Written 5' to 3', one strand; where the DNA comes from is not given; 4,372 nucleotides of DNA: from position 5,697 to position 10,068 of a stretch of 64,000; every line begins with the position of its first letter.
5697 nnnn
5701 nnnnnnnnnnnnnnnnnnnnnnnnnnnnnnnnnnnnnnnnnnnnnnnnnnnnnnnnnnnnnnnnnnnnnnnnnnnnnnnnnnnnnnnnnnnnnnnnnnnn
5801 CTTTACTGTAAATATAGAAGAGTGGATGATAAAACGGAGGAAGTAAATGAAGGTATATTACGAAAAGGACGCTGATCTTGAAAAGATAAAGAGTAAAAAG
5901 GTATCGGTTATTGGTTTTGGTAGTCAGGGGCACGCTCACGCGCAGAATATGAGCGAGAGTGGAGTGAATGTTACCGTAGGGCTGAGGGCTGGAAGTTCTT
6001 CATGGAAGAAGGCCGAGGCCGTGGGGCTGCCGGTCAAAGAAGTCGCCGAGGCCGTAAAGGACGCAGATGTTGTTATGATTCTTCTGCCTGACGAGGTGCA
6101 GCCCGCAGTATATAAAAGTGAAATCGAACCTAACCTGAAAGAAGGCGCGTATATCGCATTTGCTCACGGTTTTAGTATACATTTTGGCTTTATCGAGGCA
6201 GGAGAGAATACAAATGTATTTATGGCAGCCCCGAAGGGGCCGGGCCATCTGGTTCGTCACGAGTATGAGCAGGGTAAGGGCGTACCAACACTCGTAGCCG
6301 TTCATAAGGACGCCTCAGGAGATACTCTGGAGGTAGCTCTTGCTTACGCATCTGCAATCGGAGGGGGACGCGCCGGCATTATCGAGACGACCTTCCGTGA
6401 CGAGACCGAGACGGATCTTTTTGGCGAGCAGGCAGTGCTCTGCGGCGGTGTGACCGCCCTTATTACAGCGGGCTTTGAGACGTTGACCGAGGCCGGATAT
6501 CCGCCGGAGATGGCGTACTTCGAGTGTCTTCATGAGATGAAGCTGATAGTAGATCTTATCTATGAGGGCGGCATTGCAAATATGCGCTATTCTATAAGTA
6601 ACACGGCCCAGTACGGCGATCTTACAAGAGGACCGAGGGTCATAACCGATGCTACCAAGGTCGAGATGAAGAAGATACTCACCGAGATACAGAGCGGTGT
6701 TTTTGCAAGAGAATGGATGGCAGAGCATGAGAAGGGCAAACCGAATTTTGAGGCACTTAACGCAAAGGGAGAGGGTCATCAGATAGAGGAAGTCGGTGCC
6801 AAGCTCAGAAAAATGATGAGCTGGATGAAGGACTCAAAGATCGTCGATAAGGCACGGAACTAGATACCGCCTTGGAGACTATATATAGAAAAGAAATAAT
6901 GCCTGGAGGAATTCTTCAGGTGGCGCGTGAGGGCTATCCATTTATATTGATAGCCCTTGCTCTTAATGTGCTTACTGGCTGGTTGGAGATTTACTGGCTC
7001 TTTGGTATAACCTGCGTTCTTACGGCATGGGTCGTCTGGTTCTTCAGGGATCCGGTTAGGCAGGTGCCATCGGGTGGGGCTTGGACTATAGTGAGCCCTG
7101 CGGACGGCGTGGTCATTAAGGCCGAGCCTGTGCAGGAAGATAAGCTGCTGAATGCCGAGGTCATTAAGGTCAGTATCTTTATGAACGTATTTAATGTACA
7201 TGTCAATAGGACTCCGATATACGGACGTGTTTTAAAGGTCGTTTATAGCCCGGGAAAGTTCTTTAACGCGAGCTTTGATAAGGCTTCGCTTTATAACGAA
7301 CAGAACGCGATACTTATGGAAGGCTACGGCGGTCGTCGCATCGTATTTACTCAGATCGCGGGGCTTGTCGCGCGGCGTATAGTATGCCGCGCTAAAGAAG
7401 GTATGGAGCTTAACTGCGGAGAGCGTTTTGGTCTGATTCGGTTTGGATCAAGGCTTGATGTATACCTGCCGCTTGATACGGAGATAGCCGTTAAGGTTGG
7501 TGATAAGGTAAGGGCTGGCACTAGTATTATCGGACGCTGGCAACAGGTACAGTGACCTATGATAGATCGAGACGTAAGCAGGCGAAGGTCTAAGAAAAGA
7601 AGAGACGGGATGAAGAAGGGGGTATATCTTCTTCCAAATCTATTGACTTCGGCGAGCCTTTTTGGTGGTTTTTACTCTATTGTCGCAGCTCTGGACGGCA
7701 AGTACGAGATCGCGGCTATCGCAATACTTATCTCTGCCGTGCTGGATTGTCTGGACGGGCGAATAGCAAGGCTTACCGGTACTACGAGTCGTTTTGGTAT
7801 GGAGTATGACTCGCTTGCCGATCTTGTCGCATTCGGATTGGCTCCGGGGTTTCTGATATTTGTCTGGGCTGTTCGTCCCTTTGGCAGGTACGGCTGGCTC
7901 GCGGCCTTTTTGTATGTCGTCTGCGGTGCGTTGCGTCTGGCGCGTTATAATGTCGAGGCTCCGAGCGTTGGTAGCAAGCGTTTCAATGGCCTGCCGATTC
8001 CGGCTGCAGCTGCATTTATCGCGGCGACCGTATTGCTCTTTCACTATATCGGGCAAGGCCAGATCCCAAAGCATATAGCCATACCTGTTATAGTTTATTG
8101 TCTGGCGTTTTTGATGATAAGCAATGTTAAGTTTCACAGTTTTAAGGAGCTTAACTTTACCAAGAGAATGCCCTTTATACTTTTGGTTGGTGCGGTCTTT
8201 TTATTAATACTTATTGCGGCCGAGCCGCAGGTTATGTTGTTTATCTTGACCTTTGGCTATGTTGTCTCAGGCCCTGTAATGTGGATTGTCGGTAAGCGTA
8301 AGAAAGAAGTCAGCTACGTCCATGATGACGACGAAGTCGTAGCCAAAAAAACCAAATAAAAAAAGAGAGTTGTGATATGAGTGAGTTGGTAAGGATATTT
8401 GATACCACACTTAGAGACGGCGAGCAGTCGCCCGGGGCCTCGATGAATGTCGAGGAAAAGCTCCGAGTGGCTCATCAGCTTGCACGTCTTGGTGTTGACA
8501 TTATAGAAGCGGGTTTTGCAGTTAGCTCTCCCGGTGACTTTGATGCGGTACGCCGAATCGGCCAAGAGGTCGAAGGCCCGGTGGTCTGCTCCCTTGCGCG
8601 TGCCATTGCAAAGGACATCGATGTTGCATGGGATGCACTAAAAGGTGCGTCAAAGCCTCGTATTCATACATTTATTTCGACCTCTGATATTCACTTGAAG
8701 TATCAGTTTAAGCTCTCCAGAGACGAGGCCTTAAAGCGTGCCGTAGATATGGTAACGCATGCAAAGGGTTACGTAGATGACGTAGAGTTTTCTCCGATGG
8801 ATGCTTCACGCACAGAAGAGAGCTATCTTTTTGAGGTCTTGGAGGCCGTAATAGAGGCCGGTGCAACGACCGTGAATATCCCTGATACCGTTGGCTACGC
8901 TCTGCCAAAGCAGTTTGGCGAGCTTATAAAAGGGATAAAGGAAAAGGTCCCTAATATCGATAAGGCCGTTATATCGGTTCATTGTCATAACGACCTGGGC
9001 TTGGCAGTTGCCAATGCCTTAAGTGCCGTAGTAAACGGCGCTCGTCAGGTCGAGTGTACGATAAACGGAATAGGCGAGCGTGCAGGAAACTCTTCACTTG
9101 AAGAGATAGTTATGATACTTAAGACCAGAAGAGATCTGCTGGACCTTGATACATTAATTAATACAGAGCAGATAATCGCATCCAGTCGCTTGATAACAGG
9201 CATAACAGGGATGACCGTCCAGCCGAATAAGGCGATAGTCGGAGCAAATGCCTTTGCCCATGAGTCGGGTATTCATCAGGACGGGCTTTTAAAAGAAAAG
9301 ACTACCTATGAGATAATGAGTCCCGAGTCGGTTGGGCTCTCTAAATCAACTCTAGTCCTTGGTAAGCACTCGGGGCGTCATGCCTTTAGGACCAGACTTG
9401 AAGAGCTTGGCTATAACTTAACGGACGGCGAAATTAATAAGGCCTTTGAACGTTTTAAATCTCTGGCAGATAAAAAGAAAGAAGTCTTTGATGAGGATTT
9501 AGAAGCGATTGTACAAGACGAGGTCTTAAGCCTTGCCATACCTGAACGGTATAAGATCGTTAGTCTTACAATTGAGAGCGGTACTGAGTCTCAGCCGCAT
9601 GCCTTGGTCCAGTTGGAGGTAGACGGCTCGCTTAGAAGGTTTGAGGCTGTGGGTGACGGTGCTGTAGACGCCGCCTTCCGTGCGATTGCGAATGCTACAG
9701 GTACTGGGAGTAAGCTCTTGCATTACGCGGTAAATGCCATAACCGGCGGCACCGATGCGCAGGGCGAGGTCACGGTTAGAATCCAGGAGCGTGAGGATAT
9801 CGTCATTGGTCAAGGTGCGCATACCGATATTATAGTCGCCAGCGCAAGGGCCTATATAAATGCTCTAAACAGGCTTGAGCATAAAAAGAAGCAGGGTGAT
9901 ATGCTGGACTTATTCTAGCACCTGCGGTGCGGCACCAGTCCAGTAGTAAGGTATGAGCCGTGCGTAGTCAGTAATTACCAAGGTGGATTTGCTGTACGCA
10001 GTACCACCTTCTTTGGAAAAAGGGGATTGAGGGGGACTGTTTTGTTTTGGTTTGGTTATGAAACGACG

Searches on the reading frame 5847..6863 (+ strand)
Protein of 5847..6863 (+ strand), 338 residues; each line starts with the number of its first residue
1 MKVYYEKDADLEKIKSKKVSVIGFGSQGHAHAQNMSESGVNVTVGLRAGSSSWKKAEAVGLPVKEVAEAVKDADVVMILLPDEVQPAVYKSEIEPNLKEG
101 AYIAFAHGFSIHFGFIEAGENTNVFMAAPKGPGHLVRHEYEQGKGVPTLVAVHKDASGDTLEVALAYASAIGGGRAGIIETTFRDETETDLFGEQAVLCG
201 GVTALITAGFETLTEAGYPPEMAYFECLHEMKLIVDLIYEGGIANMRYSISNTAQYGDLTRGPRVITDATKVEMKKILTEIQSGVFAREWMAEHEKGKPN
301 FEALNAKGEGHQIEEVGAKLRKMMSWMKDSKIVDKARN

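Call 27: search_protein_families(library=pfam, max_evalue=0.00001, proteins=[window:5847-6863:+])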
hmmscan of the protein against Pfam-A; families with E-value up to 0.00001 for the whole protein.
window:5847-6863:+ (338 aa): 5 families
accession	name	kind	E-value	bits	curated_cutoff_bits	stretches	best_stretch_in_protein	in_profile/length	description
PF07991.19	KARI_N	-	8e-74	247.1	20.6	1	14-177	2-165/165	Acetohydroxy acid isomeroreductase, NADPH-binding domain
PF01450.25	KARI_C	-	1.4e-67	227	29.1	1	183-326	1-144/144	Ketol-acid reductoisomerase, C-terminal domain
PF03807.23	F420_oxidored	-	1.4e-07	32.4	21.6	1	18-103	1-89/94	NADP oxidoreductase coenzyme F420-dependent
PF02826.25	2-Hacid_dh_C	-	3e-07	30.4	25.1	1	8-94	28-115/178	D-isomer specific 2-hydroxyacid dehydrogenase, NAD binding domain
PF03446.21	NAD_binding_2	-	8.3e-07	29.6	21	1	18-103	1-89/161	NAD binding domain of 6-phosphogluconate dehydrogenase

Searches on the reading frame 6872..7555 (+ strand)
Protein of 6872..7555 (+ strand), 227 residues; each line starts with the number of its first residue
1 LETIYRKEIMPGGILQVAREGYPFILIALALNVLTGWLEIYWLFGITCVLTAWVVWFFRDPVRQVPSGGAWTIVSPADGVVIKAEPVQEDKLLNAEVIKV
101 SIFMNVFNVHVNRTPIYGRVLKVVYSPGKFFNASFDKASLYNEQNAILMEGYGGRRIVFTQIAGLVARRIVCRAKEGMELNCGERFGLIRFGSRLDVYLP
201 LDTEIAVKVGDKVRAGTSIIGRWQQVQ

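Call 27: search_protein_families(library=pfam, max_evalue=0.00001, proteins=[window:6872-7555:+])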
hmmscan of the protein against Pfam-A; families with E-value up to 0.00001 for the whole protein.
window:6872-7555:+ (227 aa): 1 family
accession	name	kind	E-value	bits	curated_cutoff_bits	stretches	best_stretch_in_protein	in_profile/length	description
PF02666.20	PS_Dcarbxylase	-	2.5e-44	151.8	22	1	50-220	1-197/198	Phosphatidylserine decarboxylase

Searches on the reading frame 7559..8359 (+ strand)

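Call 27: search_protein_families(library=pfam, max_evalue=0.00001, proteins=[window:7559-8359:+])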
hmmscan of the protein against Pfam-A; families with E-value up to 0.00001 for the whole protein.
window:7559-8359:+ (266 aa): 1 family
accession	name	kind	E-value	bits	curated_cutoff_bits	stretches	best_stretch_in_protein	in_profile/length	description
PF01066.26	CDP-OH_P_transf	-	7e-24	85.4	22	1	24-173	2-138/152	CDP-alcohol phosphatidyltransferase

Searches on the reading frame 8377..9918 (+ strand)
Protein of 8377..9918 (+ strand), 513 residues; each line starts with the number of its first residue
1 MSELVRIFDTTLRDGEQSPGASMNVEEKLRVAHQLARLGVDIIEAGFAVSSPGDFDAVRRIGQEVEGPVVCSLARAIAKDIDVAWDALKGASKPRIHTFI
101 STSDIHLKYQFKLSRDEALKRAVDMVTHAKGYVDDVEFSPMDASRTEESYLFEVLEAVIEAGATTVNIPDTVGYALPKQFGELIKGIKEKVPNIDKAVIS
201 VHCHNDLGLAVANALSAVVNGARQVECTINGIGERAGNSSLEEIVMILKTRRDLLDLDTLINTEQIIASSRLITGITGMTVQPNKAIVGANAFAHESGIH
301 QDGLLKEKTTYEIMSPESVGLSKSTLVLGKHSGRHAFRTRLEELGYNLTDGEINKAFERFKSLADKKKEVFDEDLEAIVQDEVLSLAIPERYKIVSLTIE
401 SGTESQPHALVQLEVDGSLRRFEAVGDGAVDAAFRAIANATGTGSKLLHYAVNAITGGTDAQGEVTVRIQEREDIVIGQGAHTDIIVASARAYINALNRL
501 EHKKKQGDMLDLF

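Call 27: search_protein_families(library=pfam, max_evalue=0.00001, proteins=[window:8377-9918:+])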
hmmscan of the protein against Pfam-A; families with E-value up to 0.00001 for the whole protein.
window:8377-9918:+ (513 aa): 3 families
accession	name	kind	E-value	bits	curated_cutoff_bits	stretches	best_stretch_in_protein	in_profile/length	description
PF00682.25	HMGL-like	-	2.2e-94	316.2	29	1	5-273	2-260/260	HMGL-like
PF08502.15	LeuA_dimer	-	7.2e-38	129.9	24.9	1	369-500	1-130/131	LeuA allosteric (dimerisation) domain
PF22617.1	HCS_D2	-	1.9e-32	111.9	27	1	287-368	1-82/82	Homocitrate synthase post-HMGL domain-like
